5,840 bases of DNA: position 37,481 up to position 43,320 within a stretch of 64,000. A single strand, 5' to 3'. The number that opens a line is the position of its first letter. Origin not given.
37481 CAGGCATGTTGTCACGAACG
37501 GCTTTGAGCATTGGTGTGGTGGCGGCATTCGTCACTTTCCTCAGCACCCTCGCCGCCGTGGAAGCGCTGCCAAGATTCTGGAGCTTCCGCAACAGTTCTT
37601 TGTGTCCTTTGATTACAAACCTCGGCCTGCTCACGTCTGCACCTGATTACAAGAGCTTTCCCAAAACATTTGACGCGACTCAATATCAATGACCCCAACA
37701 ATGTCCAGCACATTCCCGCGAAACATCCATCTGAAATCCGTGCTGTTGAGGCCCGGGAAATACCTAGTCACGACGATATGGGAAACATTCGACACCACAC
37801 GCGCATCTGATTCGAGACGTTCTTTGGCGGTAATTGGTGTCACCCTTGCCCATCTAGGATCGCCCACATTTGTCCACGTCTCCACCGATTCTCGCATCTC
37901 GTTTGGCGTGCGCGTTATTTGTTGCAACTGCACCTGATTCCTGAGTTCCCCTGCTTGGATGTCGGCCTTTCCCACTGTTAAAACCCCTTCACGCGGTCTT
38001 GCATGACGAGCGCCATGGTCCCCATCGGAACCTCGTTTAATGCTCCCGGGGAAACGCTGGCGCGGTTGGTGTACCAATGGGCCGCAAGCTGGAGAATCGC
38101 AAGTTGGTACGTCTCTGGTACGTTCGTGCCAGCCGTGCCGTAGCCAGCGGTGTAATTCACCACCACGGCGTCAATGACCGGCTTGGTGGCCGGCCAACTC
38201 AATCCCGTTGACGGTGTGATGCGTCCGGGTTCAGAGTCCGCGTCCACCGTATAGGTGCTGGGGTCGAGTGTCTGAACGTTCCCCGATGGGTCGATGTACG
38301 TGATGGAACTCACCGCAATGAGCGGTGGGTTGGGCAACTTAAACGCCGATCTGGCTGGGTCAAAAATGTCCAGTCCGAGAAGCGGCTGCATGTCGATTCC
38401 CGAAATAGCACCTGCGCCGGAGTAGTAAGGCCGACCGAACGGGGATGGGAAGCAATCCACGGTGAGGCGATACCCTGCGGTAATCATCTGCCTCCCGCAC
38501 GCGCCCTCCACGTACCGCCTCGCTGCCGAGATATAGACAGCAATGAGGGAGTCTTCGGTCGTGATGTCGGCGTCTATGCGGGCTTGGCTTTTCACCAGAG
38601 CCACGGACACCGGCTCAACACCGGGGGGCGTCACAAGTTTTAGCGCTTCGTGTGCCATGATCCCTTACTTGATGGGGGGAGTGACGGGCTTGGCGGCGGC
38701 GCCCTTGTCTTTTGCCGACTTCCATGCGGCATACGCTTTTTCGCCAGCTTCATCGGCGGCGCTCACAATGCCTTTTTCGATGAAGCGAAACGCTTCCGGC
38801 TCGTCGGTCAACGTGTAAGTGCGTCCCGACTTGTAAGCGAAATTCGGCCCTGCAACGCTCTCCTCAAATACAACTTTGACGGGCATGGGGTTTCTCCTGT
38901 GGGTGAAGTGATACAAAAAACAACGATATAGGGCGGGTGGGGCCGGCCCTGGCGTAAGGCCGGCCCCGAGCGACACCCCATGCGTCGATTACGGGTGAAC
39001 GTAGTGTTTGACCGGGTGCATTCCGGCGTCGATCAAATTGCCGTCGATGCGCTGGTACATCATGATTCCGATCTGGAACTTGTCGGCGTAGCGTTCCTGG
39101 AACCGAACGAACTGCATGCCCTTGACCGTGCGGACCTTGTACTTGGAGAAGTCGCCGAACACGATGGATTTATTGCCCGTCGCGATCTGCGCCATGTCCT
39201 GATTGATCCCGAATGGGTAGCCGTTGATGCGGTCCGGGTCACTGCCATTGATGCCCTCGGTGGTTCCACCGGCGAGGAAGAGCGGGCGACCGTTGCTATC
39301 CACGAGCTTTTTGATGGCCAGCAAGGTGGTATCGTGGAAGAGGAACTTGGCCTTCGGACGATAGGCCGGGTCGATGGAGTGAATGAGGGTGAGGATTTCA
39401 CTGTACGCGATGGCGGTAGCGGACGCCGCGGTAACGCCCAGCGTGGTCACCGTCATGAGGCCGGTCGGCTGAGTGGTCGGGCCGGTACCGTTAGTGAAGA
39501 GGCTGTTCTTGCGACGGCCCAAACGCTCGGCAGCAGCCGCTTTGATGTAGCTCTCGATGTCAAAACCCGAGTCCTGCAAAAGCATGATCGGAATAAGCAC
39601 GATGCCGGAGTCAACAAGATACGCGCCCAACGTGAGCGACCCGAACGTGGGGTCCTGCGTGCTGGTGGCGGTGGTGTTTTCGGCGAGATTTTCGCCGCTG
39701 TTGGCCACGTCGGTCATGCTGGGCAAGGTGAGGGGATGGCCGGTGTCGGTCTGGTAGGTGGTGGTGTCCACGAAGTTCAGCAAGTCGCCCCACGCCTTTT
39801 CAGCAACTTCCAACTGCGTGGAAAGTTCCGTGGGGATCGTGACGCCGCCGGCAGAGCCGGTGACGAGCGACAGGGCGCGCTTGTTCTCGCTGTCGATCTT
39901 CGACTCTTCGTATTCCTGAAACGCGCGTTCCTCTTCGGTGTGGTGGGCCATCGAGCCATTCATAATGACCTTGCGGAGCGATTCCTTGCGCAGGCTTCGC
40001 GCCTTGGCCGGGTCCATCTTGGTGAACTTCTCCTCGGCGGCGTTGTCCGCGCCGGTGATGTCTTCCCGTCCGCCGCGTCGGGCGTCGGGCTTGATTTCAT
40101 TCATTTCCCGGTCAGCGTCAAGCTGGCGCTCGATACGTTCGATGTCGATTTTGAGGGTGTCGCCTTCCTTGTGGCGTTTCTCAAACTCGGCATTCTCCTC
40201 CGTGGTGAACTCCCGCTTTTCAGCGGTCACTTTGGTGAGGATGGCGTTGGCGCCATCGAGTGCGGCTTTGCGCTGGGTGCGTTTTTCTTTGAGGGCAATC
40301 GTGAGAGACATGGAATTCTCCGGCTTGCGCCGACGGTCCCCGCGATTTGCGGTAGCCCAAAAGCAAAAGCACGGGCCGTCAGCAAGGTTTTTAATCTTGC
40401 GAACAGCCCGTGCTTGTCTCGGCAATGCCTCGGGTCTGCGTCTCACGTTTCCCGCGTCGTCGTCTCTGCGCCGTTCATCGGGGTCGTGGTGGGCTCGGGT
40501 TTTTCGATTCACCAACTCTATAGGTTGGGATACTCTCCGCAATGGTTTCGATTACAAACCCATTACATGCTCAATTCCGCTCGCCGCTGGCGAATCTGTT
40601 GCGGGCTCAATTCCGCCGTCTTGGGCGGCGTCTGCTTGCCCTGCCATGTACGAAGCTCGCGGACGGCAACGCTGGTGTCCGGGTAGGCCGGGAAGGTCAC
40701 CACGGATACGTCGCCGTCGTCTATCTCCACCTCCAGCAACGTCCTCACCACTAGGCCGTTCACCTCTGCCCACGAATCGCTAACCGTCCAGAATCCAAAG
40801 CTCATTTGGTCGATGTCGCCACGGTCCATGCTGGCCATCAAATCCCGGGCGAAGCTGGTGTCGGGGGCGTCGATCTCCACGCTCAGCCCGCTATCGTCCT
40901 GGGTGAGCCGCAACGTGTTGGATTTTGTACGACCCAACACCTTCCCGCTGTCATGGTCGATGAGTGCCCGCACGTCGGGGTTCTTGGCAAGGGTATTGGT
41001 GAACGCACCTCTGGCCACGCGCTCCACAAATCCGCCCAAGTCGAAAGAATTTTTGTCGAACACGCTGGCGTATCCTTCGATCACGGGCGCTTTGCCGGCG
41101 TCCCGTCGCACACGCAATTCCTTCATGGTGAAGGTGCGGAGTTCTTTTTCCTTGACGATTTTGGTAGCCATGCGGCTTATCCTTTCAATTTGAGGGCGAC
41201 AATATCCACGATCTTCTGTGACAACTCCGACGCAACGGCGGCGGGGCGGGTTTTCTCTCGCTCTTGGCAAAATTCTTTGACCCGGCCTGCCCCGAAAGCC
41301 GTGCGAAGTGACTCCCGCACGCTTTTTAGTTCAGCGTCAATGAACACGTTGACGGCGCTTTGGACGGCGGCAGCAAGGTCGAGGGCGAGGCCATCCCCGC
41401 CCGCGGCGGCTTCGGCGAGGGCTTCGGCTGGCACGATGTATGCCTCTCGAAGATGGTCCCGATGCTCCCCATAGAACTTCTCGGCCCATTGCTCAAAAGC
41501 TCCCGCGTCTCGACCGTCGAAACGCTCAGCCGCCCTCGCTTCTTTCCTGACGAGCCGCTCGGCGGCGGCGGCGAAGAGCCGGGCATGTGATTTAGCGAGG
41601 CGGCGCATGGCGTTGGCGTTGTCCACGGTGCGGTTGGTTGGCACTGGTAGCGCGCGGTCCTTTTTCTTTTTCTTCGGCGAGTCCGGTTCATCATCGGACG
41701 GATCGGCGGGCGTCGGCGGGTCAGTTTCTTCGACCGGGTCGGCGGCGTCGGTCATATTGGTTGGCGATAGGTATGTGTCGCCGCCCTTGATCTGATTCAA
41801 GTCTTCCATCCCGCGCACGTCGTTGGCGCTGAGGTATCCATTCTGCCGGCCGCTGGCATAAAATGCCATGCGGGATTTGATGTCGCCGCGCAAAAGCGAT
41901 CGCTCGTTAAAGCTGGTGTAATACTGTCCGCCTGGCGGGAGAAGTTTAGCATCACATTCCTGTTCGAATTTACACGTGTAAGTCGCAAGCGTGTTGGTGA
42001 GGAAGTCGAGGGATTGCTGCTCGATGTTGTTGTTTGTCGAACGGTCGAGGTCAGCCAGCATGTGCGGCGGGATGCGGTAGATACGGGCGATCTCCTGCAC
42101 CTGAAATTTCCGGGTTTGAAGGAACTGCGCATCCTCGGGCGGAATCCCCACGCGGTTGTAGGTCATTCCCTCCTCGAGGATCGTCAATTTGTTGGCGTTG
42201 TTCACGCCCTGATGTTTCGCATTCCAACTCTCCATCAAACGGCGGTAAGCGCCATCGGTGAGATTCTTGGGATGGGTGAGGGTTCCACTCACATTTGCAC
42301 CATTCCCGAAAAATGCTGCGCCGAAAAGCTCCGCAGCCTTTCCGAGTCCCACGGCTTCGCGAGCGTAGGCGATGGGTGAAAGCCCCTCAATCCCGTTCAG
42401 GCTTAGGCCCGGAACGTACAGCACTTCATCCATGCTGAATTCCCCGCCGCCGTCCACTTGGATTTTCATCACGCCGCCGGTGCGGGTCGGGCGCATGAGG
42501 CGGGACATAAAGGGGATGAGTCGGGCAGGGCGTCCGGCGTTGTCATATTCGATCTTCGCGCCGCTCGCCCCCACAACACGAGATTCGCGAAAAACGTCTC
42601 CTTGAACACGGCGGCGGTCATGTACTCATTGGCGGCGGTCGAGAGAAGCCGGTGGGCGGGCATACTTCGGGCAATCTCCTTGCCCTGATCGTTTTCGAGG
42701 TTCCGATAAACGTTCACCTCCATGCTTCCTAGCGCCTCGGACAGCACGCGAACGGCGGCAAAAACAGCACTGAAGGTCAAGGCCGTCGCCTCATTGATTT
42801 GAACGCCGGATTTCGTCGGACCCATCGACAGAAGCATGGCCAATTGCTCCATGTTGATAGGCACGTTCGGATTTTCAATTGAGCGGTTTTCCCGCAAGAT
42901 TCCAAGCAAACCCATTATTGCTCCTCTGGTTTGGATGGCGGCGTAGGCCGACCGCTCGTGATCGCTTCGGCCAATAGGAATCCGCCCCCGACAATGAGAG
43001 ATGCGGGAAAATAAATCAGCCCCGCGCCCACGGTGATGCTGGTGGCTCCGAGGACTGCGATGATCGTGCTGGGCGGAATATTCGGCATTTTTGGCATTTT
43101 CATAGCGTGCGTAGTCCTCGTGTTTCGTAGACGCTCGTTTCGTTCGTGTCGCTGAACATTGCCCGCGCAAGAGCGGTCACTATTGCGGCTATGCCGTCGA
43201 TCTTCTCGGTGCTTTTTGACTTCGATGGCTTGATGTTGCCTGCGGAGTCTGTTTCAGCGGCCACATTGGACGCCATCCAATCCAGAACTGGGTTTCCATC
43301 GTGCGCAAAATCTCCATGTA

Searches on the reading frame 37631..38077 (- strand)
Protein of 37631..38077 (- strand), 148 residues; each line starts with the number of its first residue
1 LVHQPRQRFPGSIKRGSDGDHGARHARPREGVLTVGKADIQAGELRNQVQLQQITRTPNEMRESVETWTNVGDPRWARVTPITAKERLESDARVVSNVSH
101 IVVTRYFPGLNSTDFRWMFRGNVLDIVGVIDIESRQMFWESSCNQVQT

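Call 37: search_protein_families(library=phrogs, proteins=[window:37631-38077:-], max_evalue=0.001)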
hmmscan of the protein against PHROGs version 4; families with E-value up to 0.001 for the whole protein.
window:37631-38077:- (148 aa): 1 family
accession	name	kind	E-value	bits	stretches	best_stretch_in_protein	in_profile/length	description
phrog_25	-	connector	1.7e-16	62.1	1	40-140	36-133/286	head closure Hc1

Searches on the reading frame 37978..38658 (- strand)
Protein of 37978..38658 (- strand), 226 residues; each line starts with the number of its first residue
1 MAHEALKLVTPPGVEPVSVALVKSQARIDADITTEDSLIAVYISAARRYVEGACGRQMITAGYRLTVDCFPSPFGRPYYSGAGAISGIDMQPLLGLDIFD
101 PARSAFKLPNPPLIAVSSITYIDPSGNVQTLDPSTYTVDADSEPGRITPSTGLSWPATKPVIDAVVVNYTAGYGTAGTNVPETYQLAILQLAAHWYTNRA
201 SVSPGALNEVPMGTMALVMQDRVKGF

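Call 37: search_protein_families(library=phrogs, proteins=[window:37978-38658:-], max_evalue=0.001)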
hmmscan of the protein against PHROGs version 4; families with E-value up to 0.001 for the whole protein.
window:37978-38658:- (226 aa): 2 families
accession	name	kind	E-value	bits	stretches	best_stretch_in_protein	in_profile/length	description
phrog_442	-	connector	6.7e-30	105.3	2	100-204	140-228/270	head-tail adaptor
phrog_40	-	connector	4.4e-21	76.2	2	177-223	87-132/201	head-tail adaptor Ad1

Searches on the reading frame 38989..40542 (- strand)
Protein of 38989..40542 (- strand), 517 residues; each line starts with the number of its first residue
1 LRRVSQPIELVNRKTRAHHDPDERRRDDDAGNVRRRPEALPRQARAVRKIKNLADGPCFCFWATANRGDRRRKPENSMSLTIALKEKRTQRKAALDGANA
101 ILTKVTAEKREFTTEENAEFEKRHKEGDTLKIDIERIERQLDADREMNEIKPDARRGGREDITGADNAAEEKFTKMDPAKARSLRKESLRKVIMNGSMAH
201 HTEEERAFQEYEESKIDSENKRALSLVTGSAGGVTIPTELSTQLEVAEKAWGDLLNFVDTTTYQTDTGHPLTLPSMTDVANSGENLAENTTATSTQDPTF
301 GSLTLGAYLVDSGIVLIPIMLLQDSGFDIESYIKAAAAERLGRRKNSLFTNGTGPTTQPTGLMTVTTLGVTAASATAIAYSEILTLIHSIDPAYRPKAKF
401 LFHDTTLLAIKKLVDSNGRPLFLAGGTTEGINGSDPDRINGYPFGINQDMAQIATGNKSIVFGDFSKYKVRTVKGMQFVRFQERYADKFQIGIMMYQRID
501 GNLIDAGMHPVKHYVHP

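Call 37: search_protein_families(library=phrogs, proteins=[window:38989-40542:-], max_evalue=0.001)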
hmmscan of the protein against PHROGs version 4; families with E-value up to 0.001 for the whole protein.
window:38989-40542:- (517 aa): 4 families
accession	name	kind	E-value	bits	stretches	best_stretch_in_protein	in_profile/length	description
phrog_10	-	head and packaging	8.1e-63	214.5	1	76-505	258-626/752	major head protein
phrog_15928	-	head and packaging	2.6e-17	64.4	1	321-505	1-170/185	major head protein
phrog_17162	-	unknown function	1.1e-13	52.1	1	435-505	3-73/85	-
phrog_2263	-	head and packaging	1.5e-10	41.6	1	103-499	174-528/551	major head protein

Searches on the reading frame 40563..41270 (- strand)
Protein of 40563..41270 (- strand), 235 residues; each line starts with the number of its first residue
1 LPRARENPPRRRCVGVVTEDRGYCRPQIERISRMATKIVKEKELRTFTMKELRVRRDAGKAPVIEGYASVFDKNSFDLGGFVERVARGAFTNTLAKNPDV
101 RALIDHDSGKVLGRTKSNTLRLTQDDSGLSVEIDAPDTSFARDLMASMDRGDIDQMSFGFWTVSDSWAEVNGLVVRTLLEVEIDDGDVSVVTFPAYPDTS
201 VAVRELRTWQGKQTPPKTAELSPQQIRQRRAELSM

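Call 37: search_protein_families(library=phrogs, proteins=[window:40563-41270:-], max_evalue=0.001)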
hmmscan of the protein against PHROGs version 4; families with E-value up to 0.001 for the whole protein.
window:40563-41270:- (235 aa): 10 families
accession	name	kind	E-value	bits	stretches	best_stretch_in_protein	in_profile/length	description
phrog_80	-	head and packaging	5e-58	198.7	1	33-216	208-390/607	head maturation protease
phrog_9644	-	head and packaging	8.2e-30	105.2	1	42-203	145-305/341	head maturation protease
phrog_7053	-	head and packaging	8.6e-28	98.9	1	39-206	13-191/390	head maturation protease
phrog_2263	-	head and packaging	5.1e-23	82.8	1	62-223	39-196/551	major head protein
phrog_37668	-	head and packaging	1.4e-20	74.7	1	65-207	24-169/313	head maturation protease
phrog_36211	-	head and packaging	1.5e-20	74.6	1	63-215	20-175/378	head maturation protease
phrog_13042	-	head and packaging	3.5e-17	63.6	1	40-209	4-179/386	major head protein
phrog_3244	-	head and packaging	1.4e-09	39.1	1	42-201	6-177/326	head maturation protease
phrog_10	-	head and packaging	7e-06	26.3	1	57-177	17-140/752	major head protein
phrog_617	-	head and packaging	5.6e-05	23.2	1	97-223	58-179/626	major head protein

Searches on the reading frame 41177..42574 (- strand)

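Call 37: search_protein_families(library=phrogs, proteins=[window:41177-42574:-], max_evalue=0.001)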
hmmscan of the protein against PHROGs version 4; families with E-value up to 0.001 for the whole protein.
window:41177-42574:- (465 aa): 7 families
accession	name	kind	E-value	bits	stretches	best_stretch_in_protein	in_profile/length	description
phrog_12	-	head and packaging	1.9e-90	305.7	1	6-378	159-511/646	portal protein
phrog_5929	-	head and packaging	2e-66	224.6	1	80-287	3-212/228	portal protein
phrog_2662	-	head and packaging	1e-56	193.9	1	9-451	141-631/717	portal protein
phrog_11323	-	unknown function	7.5e-32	111.2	1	172-278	1-110/130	-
phrog_2271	-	head and packaging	1.6e-17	63.5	1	63-270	189-395/859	portal protein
phrog_21454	-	unknown function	5e-13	49.9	1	102-270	5-172/320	-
phrog_4891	-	unknown function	7.3e-11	43.5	1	236-292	1-60/71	-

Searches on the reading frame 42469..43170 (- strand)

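Call 91: search_protein_families(library=phrogs, proteins=[window:42469-43170:-], max_evalue=0.001)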
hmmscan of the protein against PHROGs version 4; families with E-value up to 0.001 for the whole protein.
window:42469-43170:- (233 aa): 2 families
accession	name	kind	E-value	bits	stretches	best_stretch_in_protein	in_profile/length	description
phrog_12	-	head and packaging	8.5e-19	69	1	80-203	42-157/646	portal protein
phrog_2662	-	head and packaging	1.1e-05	25.3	1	110-204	37-136/717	portal protein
